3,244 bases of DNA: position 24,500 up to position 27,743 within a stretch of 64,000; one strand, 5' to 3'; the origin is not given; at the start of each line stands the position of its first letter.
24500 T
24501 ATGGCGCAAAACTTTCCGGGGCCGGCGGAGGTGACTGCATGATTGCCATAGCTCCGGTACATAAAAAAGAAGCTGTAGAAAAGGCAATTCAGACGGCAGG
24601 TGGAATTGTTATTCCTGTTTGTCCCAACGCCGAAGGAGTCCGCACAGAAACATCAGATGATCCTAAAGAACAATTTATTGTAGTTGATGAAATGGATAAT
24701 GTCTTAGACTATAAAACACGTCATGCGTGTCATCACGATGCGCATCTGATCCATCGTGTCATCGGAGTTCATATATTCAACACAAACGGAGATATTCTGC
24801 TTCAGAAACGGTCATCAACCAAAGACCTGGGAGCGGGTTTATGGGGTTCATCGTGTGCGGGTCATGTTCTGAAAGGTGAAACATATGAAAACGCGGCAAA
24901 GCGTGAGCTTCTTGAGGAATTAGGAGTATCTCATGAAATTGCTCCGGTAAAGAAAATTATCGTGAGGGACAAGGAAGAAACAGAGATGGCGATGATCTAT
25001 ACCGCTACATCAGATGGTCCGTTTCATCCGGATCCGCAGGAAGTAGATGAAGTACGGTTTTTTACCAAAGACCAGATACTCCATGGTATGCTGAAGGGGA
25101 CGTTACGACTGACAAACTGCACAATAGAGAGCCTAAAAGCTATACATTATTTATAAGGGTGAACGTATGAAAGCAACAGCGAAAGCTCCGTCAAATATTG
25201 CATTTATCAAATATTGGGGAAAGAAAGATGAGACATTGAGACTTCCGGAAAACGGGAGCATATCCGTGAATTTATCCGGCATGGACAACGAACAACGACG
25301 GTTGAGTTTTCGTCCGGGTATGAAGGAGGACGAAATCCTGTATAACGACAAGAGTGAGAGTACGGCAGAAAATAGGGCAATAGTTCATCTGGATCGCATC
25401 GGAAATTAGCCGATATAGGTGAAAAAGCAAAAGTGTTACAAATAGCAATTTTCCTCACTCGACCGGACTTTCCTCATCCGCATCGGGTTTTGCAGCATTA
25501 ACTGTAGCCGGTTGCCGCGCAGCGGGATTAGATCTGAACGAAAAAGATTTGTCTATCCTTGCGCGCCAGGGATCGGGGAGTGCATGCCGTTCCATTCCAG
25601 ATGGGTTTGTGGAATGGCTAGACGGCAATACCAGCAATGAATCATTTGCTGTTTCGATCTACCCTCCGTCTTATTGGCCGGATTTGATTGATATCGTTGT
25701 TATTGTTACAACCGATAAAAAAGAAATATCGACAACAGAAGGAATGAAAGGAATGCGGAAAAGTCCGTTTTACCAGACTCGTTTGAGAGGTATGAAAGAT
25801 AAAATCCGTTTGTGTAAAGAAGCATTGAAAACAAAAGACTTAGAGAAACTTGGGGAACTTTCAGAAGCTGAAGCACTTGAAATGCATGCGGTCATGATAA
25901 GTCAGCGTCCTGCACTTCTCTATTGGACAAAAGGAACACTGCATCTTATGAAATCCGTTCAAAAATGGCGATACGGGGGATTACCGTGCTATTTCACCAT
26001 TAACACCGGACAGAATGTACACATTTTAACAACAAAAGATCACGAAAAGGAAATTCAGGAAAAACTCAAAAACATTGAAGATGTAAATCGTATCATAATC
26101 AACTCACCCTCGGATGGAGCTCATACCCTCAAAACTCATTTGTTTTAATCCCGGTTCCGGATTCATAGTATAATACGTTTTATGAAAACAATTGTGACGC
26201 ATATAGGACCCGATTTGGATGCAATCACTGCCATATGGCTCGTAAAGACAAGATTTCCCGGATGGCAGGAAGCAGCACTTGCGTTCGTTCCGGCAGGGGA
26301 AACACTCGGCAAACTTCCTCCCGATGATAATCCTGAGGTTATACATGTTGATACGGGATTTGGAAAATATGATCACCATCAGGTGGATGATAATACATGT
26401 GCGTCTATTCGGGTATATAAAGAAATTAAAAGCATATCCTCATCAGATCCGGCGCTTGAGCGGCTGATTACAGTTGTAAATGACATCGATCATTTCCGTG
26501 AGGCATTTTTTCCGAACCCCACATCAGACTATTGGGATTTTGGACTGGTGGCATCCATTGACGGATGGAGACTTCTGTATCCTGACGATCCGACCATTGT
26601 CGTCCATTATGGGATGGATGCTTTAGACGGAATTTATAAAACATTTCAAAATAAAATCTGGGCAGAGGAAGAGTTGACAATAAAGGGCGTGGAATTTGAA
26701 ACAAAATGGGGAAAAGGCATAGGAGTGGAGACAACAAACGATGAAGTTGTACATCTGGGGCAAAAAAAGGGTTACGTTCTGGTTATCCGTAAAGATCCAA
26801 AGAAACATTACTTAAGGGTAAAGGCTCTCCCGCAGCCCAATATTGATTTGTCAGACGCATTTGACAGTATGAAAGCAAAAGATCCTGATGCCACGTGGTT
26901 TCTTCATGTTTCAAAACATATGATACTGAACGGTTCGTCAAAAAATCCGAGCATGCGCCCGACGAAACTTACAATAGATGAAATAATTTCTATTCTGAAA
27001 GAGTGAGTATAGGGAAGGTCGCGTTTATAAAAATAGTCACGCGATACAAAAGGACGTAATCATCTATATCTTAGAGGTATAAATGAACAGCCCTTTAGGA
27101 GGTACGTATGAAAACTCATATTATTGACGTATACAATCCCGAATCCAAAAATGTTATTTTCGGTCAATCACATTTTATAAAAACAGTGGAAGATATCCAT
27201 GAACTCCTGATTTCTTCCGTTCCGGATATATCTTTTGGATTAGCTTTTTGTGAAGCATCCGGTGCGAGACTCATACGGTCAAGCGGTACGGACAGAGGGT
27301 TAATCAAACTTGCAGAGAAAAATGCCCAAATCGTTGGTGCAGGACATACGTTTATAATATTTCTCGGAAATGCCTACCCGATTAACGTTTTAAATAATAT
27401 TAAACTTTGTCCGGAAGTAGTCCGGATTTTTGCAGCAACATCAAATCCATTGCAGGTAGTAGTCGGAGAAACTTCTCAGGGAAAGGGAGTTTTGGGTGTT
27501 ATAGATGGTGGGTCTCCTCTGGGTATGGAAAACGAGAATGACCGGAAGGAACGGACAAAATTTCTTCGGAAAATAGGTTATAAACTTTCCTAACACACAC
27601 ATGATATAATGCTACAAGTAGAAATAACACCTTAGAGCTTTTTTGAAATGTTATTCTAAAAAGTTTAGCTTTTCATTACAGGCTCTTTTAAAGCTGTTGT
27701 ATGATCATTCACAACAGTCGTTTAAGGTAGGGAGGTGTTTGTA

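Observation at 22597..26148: Compact mevalonate-pathway operon with a GHMP kinase fused to an IDI type 1 (Nudix) domain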

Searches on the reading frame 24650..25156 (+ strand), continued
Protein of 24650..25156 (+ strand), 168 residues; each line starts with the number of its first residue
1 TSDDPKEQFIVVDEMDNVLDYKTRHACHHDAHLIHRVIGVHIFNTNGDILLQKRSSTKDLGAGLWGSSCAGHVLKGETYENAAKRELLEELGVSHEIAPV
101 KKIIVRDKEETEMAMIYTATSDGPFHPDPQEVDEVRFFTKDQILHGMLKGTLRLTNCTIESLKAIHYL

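Call 94: find_encoding_contigs(protein=P0516, flank=6000, max_places=2)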
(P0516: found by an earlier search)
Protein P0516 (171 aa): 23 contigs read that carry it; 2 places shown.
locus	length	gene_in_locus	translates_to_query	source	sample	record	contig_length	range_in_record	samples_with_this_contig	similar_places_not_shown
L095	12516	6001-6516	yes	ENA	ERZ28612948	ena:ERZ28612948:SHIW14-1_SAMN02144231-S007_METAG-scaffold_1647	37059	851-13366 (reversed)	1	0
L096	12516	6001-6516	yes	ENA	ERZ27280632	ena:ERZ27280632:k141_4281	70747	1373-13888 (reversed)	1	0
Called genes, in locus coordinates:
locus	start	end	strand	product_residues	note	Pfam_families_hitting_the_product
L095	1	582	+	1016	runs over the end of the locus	PF13620:CarboxypepD_reg, PF13715:CarbopepD_reg_2, PF07715:Plug, PF00593:TonB_dep_Rec_b-barrel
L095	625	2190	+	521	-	PF14322:SusD-like_3, PF07980:SusD_RagB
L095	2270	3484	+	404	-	PF00756:Esterase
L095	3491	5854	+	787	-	PF00933:Glyco_hydro_3, PF01915:Glyco_hydro_3_C, PF14310:Fn3-like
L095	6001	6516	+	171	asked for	PF00293:NUDIX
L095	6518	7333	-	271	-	PF00520:Ion_trans, PF07885:Ion_trans_2, PF13240:Zn_Ribbon_1 (faint), PF13248:Zn_ribbon_3 (weak)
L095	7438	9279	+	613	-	PF02386:TrkH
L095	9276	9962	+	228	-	PF02254:TrkA_N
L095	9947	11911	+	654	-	PF22673:MCP-like_PDC_1, PF00672:HAMP, PF07228:SpoIIE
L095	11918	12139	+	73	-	-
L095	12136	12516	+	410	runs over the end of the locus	?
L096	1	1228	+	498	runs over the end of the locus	PF02952:Fucose_iso_C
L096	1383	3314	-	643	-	PF09087:Cyc-maltodext_N, PF00128:Alpha-amylase, PF10438:Cyc-maltodext_C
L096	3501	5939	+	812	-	PF02837:Glyco_hydro_2_N, PF21467:BetaGal_gal-bd (faint), PF00703:Glyco_hydro_2, PF02836:Glyco_hydro_2_C, PF16355:DUF4982, PF18565:Glyco_hydro2_C5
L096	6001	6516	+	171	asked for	PF00293:NUDIX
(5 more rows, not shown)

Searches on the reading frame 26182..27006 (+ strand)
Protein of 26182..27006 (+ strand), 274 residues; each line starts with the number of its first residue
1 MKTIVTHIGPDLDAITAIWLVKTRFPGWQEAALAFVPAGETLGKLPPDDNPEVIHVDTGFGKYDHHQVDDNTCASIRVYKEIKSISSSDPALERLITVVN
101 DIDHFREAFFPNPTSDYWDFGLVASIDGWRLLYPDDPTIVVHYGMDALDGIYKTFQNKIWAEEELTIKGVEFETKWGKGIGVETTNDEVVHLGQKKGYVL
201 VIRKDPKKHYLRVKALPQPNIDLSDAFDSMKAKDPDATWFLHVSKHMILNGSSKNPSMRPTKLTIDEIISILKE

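Call 8: search_protein_families(library=pfam, proteins=[window:26182-27006:+], max_evalue=0.01)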
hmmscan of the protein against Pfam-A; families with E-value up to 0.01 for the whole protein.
window:26182-27006:+ (274 aa): 1 family
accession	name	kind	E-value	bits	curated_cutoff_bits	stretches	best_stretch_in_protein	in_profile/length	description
PF09828.14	ChrB_C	-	0.0018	19.1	25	1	5-154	2-131/132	ChrB, C-terminal domain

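Call 9: search_protein_families(library=ncbifam, proteins=[window:26182-27006:+], max_evalue=0.01)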
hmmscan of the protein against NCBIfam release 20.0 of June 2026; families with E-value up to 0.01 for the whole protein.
window:26182-27006:+ (274 aa): 0 families

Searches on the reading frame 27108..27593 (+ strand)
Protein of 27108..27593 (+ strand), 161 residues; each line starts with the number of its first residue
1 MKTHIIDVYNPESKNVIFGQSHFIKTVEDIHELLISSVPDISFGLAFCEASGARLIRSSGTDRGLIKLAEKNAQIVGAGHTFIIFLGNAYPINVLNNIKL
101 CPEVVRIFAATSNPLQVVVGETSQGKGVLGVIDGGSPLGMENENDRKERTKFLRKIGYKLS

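Call 8: search_protein_families(library=pfam, proteins=[window:27108-27593:+], max_evalue=0.01)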
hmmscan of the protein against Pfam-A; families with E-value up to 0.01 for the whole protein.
window:27108-27593:+ (161 aa): 1 family
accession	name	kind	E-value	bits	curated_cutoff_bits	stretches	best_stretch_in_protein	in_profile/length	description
PF04008.19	Adenosine_kin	-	3.1e-71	238.6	25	1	6-159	1-154/154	Adenosine specific kinase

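Call 9: search_protein_families(library=ncbifam, proteins=[window:27108-27593:+], max_evalue=0.01)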
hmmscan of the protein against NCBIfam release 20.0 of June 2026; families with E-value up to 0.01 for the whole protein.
window:27108-27593:+ (161 aa): 0 families
